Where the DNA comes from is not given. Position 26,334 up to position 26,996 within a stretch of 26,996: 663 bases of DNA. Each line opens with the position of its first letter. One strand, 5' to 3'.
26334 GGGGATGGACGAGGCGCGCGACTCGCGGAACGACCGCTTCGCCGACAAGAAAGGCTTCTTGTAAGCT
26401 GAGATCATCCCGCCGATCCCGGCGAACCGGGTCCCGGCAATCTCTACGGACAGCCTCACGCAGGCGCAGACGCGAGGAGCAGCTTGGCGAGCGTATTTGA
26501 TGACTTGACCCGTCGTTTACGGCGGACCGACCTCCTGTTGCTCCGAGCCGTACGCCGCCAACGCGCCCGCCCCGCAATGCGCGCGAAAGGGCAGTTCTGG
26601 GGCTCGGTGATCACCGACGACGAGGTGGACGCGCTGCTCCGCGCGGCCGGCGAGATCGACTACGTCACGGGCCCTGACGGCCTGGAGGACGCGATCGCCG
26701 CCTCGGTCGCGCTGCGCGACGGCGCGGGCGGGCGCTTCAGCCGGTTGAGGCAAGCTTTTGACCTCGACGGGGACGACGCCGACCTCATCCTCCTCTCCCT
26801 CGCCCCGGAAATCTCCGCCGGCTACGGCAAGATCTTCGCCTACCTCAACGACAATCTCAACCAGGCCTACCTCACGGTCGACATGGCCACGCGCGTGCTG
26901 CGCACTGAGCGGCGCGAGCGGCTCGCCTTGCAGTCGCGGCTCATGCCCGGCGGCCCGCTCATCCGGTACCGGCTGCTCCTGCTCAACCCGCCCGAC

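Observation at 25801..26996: DUF4157 (HExxH) protein followed by the N-domain of an eCIS-type AAA+ ATPase at the window edge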

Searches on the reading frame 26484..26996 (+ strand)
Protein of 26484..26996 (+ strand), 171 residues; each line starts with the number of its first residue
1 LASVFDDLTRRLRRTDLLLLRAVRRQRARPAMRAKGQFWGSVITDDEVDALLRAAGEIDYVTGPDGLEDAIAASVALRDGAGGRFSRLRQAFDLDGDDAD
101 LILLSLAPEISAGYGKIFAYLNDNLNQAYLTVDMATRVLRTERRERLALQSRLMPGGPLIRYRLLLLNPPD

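Call 4: search_protein_families(library=pfam, proteins=[window:26484-26996:+], max_evalue=1)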
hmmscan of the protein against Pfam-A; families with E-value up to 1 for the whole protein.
window:26484-26996:+ (171 aa): 1 family
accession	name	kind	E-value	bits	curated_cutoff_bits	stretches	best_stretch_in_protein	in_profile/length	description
PF22977.2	WHD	-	4.5e-20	72.7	27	1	10-168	22-182/221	Winged helix domain, variant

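Call 8: find_homologous_proteins(query=window:26484-26996:+)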
Query window:26484-26996:+ (171 aa): 60 proteins with E <= 0.001 among 958 candidates.
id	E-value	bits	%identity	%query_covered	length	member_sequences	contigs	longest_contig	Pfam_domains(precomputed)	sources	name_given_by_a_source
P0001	7.9e-86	304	86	97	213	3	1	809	PF22977.3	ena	-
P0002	2.3e-84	299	87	88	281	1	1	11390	PF22977.3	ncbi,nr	ncbi:MAG: hypothetical protein KC912_25110, partial [Proteobacteria bacterium]|nr:hypothetical prote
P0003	7.9e-82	291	82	100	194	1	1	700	PF22977.3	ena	-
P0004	1.3e-81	290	81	100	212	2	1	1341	PF22977.3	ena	-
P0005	1.8e-80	286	80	100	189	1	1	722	PF22977.3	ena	-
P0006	2.8e-80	286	82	100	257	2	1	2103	PF22977.3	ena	-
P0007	1.9e-79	283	79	99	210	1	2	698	PF22977.3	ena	-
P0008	2.8e-79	283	79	100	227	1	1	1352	PF22977.3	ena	-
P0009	7.4e-79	281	80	99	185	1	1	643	PF22977.3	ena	-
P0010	1.7e-78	280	80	100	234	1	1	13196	PF22977.3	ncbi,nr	ncbi:MAG: hypothetical protein GY913_28630, partial [Proteobacteria bacterium]|nr:hypothetical prote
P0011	2.8e-77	276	80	99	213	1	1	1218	PF22977.3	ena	-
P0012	5.5e-74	265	83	91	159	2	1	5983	PF22977.3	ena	-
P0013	1.3e-73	264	81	93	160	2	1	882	PF22977.3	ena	-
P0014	6.2e-72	259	82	89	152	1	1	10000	PF22977.3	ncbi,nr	ncbi:MAG: hypothetical protein VXZ96_18390, partial [Myxococcota bacterium]|nr:hypothetical protein 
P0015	4.9e-71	256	82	89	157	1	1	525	PF22977.3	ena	-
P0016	1.0e-68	248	80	85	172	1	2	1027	PF22977.3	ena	-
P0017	3.8e-67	243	82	82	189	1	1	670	PF22977.3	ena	-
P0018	3.3e-66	240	84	82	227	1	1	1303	PF22977.3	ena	-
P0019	1.8e-65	238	82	82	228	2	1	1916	PF22977.3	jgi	jgi:hypothetical protein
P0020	3.5e-65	237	83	70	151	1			PF22977.3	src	-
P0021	1.5e-63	231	80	80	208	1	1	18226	PF22977.3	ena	-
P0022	8.7e-58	213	81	73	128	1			PF22977.3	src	-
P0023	3.7e-56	207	64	87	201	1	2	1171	PF22977.3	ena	-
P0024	5.6e-56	207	80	72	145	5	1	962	PF22977.3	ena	-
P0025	3.5e-55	204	80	73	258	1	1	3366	PF22977.3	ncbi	ncbi:MAG: hypothetical protein AB8H79_19860, partial [Myxococcota bacterium]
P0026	6.2e-53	197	61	98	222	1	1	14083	PF22977.3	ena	-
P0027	1.1e-52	196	62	87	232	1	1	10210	PF22977.3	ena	-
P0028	1.8e-52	195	59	86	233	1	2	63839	PF22977.3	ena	-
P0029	3.2e-52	195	60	98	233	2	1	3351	PF22977.3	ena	-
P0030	5.6e-52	194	60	98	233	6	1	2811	PF22977.3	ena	-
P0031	1.7e-51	192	59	98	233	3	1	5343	PF22977.3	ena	-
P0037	8.0e-47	177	59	94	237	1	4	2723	PF22977.3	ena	-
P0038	1.0e-45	173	81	56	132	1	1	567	PF22977.3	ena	-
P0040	3.8e-43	165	60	80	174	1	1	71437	PF22977.3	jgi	-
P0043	4.4e-42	162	67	75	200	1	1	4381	PF22977.3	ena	-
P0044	1.7e-40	156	74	63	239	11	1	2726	PF22977.3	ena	-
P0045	1.4e-39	153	55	89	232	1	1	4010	PF22977.3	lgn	-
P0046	3.0e-38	149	78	57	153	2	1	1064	PF22977.3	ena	-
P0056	4.7e-20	90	85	32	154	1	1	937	PF22977.3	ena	-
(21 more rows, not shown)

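Call 9: find_encoding_contigs(protein=P0028, flank=10000, max_places=4)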
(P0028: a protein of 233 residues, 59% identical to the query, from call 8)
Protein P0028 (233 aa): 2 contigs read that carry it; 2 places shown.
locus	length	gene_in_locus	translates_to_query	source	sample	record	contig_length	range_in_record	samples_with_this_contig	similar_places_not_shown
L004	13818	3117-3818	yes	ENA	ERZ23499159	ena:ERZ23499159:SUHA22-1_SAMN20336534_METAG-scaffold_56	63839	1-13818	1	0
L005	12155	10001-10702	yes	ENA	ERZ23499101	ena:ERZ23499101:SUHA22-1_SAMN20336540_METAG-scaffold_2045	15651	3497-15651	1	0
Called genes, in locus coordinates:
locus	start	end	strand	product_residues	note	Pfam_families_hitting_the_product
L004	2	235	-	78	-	?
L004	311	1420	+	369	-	PF03781:FGE-sulfatase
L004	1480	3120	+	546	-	-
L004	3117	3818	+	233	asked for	PF22977:WHD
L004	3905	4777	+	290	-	PF13428:TPR_14 (faint), PF13432:TPR_16 (faint), PF14559:TPR_19 (faint), PF07719:TPR_2 (faint), PF13174:TPR_6 (faint), PF00515:TPR_1 (faint), PF13181:TPR_8 (faint), PF13371:TPR_9 (weak), +1 more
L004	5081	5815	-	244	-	-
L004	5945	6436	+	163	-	-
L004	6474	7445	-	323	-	PF13409:GST_N_2, PF00043:GST_C, PF13410:GST_C_2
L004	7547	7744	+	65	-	-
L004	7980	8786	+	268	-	PF18884:TSP3_bac (weak)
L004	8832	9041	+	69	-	-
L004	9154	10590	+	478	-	PF01523:PmbA_TldD_1st (weak), PF19289:PmbA_TldD_3rd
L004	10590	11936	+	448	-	PF19289:PmbA_TldD_3rd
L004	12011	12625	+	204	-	PF00196:GerE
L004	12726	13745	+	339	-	PF13365:Trypsin_2, PF13180:PDZ_2, PF17820:PDZ_6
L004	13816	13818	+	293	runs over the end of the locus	PF01007:IRK (weak), PF07885:Ion_trans_2, PF17655:IRK_C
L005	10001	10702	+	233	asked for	PF22977:WHD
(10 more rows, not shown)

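Call 10: find_encoding_contigs(protein=P0002, flank=10000, max_places=4)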
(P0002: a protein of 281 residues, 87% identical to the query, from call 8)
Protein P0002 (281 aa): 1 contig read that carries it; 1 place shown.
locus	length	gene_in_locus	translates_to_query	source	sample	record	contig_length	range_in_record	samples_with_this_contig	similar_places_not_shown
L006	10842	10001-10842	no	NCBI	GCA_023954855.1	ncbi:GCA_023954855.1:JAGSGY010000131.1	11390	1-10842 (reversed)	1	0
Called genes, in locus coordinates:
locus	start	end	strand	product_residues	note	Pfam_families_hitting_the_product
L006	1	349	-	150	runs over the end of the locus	PF06841:Phage_T4_gp19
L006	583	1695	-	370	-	PF04984:Phage_sheath_1, PF17482:Phage_sheath_1C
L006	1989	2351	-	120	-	-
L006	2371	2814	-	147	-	PF06841:Phage_T4_gp19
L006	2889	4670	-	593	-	PF04984:Phage_sheath_1, PF17482:Phage_sheath_1C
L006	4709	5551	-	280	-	PF14065:Pvc16_N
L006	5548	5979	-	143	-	-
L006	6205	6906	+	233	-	-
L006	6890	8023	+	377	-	PF04389:Peptidase_M28 (weak), PF01546:Peptidase_M20, PF07687:M20_dimer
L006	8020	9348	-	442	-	PF01979:Amidohydro_1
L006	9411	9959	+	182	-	PF13699:eCIS_core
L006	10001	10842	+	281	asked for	PF22977:WHD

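Call 13: search_solved_structures(query=P0002, max_evalue=1)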
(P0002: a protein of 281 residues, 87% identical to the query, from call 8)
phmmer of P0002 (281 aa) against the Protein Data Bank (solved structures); distinct sequences matched with E-value up to 1: 2.
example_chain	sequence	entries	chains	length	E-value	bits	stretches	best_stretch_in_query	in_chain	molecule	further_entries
2e0p_A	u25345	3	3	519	0.94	11.8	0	176-218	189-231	Endoglucanase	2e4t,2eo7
2eex_A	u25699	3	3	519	0.94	11.8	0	176-218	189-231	Endoglucanase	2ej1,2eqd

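Call 14: find_related_loci(query=A1, collection=genome_contigs, flank=10000)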
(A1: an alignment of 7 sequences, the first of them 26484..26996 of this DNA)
Query A1 (171 aa) in genome_contigs; peptide patterns used: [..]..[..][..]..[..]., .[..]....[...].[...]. (x = any residue, [..] = any of these).
243 stretches matched a pattern; 136 encode a relative of the query (tblastn E <= 1e-3); the best 80 are kept; 80 distinct loci.
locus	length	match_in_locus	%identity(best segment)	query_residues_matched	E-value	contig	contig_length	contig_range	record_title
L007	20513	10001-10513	89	1-171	7e-88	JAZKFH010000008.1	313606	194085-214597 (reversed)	MAG: Myxococcota bacterium isolate DC_HB_02_SPN181219-bin069 DCHB02SPN_B069_0_000000000008, whole genome shotgun sequenc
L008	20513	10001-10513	88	1-171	1e-87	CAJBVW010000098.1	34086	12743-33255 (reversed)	MAG: uncultured proteobacterium isolate Loc081215-6m_bin-0725 genome assembly, contig: bin-0725:098/611, whole genome sh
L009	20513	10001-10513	89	1-171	2e-87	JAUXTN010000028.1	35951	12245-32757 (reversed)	MAG: Pseudomonadota bacterium isolate C13_maxbin.099 C13_k141_107941, whole genome shotgun sequence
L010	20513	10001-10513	89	1-171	2e-87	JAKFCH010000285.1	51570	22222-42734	MAG: Deltaproteobacteria bacterium isolate LC016 contig-124_652, whole genome shotgun sequence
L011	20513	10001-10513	88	1-171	3e-87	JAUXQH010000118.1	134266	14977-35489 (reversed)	MAG: Pseudomonadota bacterium isolate C12_concoct.bin.32 C12_k141_247338, whole genome shotgun sequence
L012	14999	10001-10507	88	3-171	3e-85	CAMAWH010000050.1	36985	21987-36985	MAG: Klebsiella pneumoniae isolate MaH-04nov19-8 genome assembly, contig: MaH-04nov19-C2564, whole genome shotgun sequen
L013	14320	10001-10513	85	1-171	4e-84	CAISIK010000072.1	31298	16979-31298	MAG: uncultured proteobacterium isolate Erken-D10_bin-1051 genome assembly, contig: bin-1051:072/224, whole genome shotg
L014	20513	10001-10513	85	1-171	9e-84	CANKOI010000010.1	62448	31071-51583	MAG: Deltaproteobacteria bacterium isolate TH-Jun18-130 genome assembly, contig: TH-Jun18-C787, whole genome shotgun seq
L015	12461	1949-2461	86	1-171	3e-83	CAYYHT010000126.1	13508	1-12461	MAG TPA_asm: uncultured Enterobacteriaceae bacterium isolate binchicken_co46_45 genome assembly, contig: NODE_8740_lengt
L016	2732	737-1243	83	1-169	8e-83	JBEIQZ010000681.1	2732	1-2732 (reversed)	MAG: Alphaproteobacteria bacterium isolate Sample-107-S7-bin-62 Sample_107_S7-bin_62-k141_484704, whole genome shotgun s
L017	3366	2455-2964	82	2-171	3e-81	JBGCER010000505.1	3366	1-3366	MAG: Myxococcota bacterium isolate SGMAG-42 contig504, whole genome shotgun sequence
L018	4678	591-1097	85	3-171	2e-80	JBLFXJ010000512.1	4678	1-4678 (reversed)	MAG: Myxococcota bacterium isolate 3300053785_10 Ga0535658_0061684, whole genome shotgun sequence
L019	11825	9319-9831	81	1-171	2e-80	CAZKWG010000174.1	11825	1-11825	MAG TPA_asm: uncultured Enterobacterales bacterium isolate SRP287051_co1_191 genome assembly, contig: NODE_7136_length_1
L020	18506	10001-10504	82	3-170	2e-80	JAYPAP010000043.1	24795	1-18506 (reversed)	MAG: Deltaproteobacteria bacterium isolate 139582_S183_rosella_bins.tsv.061 NODE_1597_length_24795_cov_4.861641, whole g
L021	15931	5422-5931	82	2-171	1e-79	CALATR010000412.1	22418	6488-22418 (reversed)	MAG TPA_asm: uncultured proteobacterium isolate ERR599030_bin.129_CONCOCT_v1.1_MAG genome assembly, contig: ERZ840511.64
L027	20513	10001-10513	79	1-171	2e-78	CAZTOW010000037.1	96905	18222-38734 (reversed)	MAG TPA_asm: uncultured Enterobacterales bacterium isolate SRP323723_co1_89 genome assembly, contig: NODE_197_length_969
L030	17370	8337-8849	79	1-171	6e-78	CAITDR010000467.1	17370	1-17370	MAG: uncultured proteobacterium isolate ErkenSummer_bin-5044 genome assembly, contig: bin-5044:467/711, whole genome sho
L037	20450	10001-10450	83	22-171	5e-78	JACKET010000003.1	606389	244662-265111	MAG: Alphaproteobacteria bacterium isolate HK-STAS-MYXO-41 HK-STAS-MYXO-41_3, whole genome shotgun sequence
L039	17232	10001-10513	80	1-171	9e-78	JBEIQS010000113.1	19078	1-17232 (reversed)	MAG: Alphaproteobacteria bacterium isolate Sample-107-S7-bin-184 Sample_107_S7-bin_184-k141_768309, whole genome shotgun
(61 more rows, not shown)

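Call 16: search_protein_families(library=pfam, proteins=[L007:9338-9961:+, L007:10001-12091:+, L007:12151-13359:-, L007:13498-14976:-, L007:14992-16995:-, L007:17052-19403:-, L007:19434-20480:-, L007:7953-9302:-, L007:5503-7185:-, L007:2627-4642:+], max_evalue=0.001)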
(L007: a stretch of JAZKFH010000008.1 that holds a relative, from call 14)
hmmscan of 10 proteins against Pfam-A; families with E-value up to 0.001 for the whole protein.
L007:9338-9961:+ (207 aa): 1 family
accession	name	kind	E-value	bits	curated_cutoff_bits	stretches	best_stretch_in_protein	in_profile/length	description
PF13699.11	eCIS_core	-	2.1e-09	37.9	22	1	44-95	24-76/79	eCIS core domain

L007:10001-12091:+ (696 aa): 2 families
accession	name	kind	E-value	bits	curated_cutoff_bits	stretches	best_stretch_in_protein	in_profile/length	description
PF00004.35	AAA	-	9.1e-30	104.2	21.2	1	478-602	2-130/131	ATPase family associated with various cellular activities (AAA)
PF22977.2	WHD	-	1.3e-20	74.5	27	1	8-200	20-216/221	Winged helix domain, variant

L007:12151-13359:- (402 aa): 0 families

L007:13498-14976:- (492 aa): 0 families

L007:14992-16995:- (667 aa): 0 families

L007:17052-19403:- (783 aa): 3 families
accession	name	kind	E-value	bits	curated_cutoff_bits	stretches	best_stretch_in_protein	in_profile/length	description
PF00069.31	Pkinase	-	5.7e-37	128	31.7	1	36-304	1-253/263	Protein kinase domain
PF07714.23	PK_Tyr_Ser-Thr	-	4.6e-28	98.7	23.1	1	38-251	3-205/258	Protein tyrosine and serine/threonine kinase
PF01636.29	APH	-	1.2e-05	25.7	23.2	1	163-200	163-201/239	Phosphotransferase enzyme family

L007:19434-20480:- (348 aa): 0 families

L007:7953-9302:- (449 aa): 2 families
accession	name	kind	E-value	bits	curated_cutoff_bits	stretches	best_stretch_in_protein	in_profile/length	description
PF01979.26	Amidohydro_1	-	1.4e-41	143.3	25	1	51-423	2-344/345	Amidohydrolase family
PF07969.17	Amidohydro_3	-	8.4e-13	49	29.7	1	101-424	159-471/472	Amidohydrolase family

L007:5503-7185:- (560 aa): 0 families

L007:2627-4642:+ (671 aa): 0 families

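Call 22: search_protein_families(library=ncbifam, proteins=[L007:10001-12091:+, L007:9338-9961:+], max_evalue=0.001)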
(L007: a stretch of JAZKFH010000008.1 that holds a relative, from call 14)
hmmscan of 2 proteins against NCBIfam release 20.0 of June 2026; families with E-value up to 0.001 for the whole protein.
L007:10001-12091:+ (696 aa): 13 families
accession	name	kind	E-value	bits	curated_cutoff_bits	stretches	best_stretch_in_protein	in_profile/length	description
NF042959.1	IteA_antiphage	equivalog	5.9e-27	94.8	510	1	475-652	126-301/367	anti-phage ATPase IteA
TIGR01243.1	CDC48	subfamily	9.1e-22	77.1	802.65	1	428-688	447-705/733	CDC48 family AAA ATPase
NF041006.2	cell_div_CdvC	equivalog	6.2e-20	71.4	650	1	470-614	130-283/370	cell division protein CdvC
NF003069.1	PRK03992.1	subfamily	2e-16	60.1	500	1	478-665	169-364/379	proteasome-activating nucleotidase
TIGR01242.2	TIGR01242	subfamily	8e-16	58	500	1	478-672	152-354/362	proteasome-activating nucleotidase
TIGR01241.2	FtsH_fam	equivalog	6.2e-15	55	600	1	443-679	171-406/598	ATP-dependent zinc metalloprotease FtsH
NF047747.1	PrtsmActNtasePan2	equivalog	6.6e-14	51.9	700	1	477-654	188-372/397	proteasome-activating nucleotidase Pan2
NF047748.1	PrtsmActNtasePan1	equivalog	1.5e-13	50.6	750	1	478-664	186-380/405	proteasome-activating nucleotidase Pan1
NF008004.0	PRK10733.1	equivalog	1.9e-09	36.1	1008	1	445-609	163-327/644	ATP-dependent zinc metalloprotease FtsH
TIGR03922.1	T7SS_EccA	equivalog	2.6e-09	36.2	466.65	1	477-608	315-455/557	type VII secretion AAA-ATPase EccA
TIGR03689.1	pup_AAA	equivalog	6.4e-08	31.7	504.75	1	456-551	204-308/512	proteasome ATPase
TIGR02881.1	spore_V_K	equivalog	0.0001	21.4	422.95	1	462-550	30-121/261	stage V sporulation protein K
NF003229.0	PRK04195.1-5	equivalog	0.00013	20.9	280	1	461-546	34-117/413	replication factor C large subunit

L007:9338-9961:+ (207 aa): 0 families

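Call 24: search_protein_families(library=pfam, proteins=[L014:1-1218:+, L014:1221-2120:+, L014:4137-5048:+, L014:5041-5472:+, L014:5870-6259:+, L014:7279-8547:+, L014:8552-9964:+, L014:10001-12091:+, L014:12106-13401:-, L014:13998-15428:-], max_evalue=0.001)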
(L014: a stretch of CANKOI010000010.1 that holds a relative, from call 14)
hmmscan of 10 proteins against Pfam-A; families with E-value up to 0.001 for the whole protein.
L014:1-1218:+ (405 aa): 0 families

L014:1221-2120:+ (299 aa): 10 families
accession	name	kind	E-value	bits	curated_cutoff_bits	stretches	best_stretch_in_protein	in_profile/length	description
PF01370.27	Epimerase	-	1.2e-58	198.8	20.9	1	3-230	1-240/240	NAD dependent epimerase/dehydratase family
PF16363.11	GDP_Man_Dehyd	-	1.3e-49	169.9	27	1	4-291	1-330/332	GDP-mannose 4,6 dehydratase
PF01073.25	3Beta_HSD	-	1.8e-27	96.6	22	1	4-212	1-223/280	3-beta hydroxysteroid dehydrogenase/isomerase family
PF04321.23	RmlD_sub_bind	-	3.3e-16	59.7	27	1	1-212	1-191/287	RmlD substrate binding domain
PF13460.12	NAD_binding_10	-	4.1e-16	59.8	27.2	1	7-164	1-142/184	NAD(P)H-binding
PF02719.21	Polysacc_synt_2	-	1.8e-10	40.9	20.2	1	3-243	1-242/293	Polysaccharide biosynthesis protein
PF07993.18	NAD_binding_4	-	2.8e-07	30.4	20.1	0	60-170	81-209/258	Male sterility protein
PF00106.31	adh_short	-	0.0001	22.3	26.6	1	2-99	2-113/195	short chain dehydrogenase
PF05368.20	NmrA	-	0.00013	22.2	27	1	3-118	5-107/298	NmrA-like family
PF08659.16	KR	-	0.00094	19.6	22.6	0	3-126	3-145/180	KR domain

L014:4137-5048:+ (303 aa): 0 families

L014:5041-5472:+ (143 aa): 0 families

L014:5870-6259:+ (129 aa): 0 families

L014:7279-8547:+ (422 aa): 0 families

L014:8552-9964:+ (470 aa): 1 family
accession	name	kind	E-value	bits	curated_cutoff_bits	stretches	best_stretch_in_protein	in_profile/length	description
PF04185.19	Phosphoesterase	-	4.1e-74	250.3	23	1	40-353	1-355/356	Phosphoesterase family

L014:10001-12091:+ (696 aa): 2 families
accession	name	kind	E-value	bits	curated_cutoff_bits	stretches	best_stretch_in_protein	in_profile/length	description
PF00004.35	AAA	-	1.1e-28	100.7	21.2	1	478-602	2-130/131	ATPase family associated with various cellular activities (AAA)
PF22977.2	WHD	-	5.6e-19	69.1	27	1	11-197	23-213/221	Winged helix domain, variant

L014:12106-13401:- (431 aa): 0 families

L014:13998-15428:- (476 aa): 3 families
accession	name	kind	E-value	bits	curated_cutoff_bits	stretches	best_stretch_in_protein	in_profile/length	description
PF07478.18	Dala_Dala_lig_C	-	3e-18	66.5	24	1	115-290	4-178/204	D-ala D-ala ligase C-terminus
PF00856.33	SET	-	5.5e-08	33.6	22.4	1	342-441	1-104/105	SET domain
PF02222.28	ATP-grasp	-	0.00035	20.7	27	1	113-200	3-89/179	ATP-grasp domain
